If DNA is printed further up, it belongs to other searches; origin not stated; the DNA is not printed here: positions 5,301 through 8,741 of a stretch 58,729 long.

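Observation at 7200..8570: Type I PMI-like cupin with its two metal-binding blocks apparently swapped in order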

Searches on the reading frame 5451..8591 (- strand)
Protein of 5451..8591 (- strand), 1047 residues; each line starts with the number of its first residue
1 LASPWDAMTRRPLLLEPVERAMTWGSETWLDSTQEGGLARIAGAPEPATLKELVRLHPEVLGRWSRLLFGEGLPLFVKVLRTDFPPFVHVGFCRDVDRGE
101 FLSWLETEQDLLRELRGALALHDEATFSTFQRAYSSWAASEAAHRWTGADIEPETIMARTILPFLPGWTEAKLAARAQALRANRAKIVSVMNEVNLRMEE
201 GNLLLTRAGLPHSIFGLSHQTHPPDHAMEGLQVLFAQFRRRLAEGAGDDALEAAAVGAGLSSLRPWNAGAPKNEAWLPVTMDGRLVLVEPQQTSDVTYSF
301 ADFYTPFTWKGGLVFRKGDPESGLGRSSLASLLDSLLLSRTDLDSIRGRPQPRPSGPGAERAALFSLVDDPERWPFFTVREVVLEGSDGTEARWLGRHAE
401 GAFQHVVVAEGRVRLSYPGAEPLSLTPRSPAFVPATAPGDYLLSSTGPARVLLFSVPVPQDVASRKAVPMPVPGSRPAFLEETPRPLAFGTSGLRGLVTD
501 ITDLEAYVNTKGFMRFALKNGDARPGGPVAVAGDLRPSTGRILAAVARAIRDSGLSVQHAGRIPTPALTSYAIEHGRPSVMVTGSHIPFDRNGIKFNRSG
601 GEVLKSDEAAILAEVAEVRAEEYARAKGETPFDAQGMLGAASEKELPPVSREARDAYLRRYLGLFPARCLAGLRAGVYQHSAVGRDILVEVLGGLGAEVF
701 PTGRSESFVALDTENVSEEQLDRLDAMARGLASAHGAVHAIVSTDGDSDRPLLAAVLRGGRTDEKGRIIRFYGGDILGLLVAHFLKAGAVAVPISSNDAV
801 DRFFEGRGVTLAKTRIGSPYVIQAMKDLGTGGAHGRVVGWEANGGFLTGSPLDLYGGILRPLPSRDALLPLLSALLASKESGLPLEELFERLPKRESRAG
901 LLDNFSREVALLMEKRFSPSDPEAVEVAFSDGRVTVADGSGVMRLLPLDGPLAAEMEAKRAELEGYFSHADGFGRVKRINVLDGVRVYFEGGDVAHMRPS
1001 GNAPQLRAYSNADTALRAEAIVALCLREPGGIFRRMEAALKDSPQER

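Call 4: search_protein_families(library=pfam, proteins=[window:5451-8591:-], max_evalue=1)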
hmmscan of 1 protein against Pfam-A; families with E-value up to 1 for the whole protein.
window:5451-8591:- (1047 aa): 6 families
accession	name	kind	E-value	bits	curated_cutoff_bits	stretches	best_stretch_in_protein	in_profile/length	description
PF02878.22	PGM_PMM_I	-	4.3e-20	72.2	22.5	1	488-618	3-134/138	Phosphoglucomutase/phosphomannomutase, alpha/beta/alpha domain I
PF02880.22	PGM_PMM_III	-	1.2e-10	42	20.7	1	774-894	2-113/115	Phosphoglucomutase/phosphomannomutase, alpha/beta/alpha domain III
PF02879.22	PGM_PMM_II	-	3e-05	24.9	29.3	1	656-754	2-99/103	Phosphoglucomutase/phosphomannomutase, alpha/beta/alpha domain II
PF00408.26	PGM_PMM_IV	-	0.00018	22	23.1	1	969-1022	21-62/68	Phosphoglucomutase/phosphomannomutase, C-terminal domain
PF07683.19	CobW_C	-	0.054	13.8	22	1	94-148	10-66/94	Cobalamin synthesis protein cobW C-terminal domain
PF07883.17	Cupin_2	-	0.11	12.6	27.2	0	398-453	16-68/70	Cupin domain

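Call 5: search_protein_families(library=ncbifam, proteins=[window:5451-8591:-], max_evalue=1)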
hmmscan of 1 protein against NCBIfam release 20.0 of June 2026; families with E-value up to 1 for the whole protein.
window:5451-8591:- (1047 aa): 6 families
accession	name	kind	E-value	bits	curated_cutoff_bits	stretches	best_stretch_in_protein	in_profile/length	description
TIGR03990.1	Arch_GlmM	equivalog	3.1e-35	121.9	439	2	488-894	3-364/444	phosphoglucosamine mutase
TIGR01455.1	glmM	equivalog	9.3e-18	64.1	447.55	1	489-829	1-317/442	phosphoglucosamine mutase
NF007088.0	PRK09542.1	equivalog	6.1e-11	42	618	1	494-828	17-321/456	phosphomannomutase/phosphoglucomutase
NF046027.1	PhglucPhmanMutPgmG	equivalog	7.7e-07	28.1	600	1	495-607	16-126/460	phosphoglucomutase/phosphomannomutase PgmG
NF011943.0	PRK15414.1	subfamily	0.0017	17.4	801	1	529-608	41-121/456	phosphomannomutase CpsG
NF005288.0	PRK06806.1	equivalog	0.15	11.3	396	1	571-622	92-142/281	class II fructose-bisphosphate aldolase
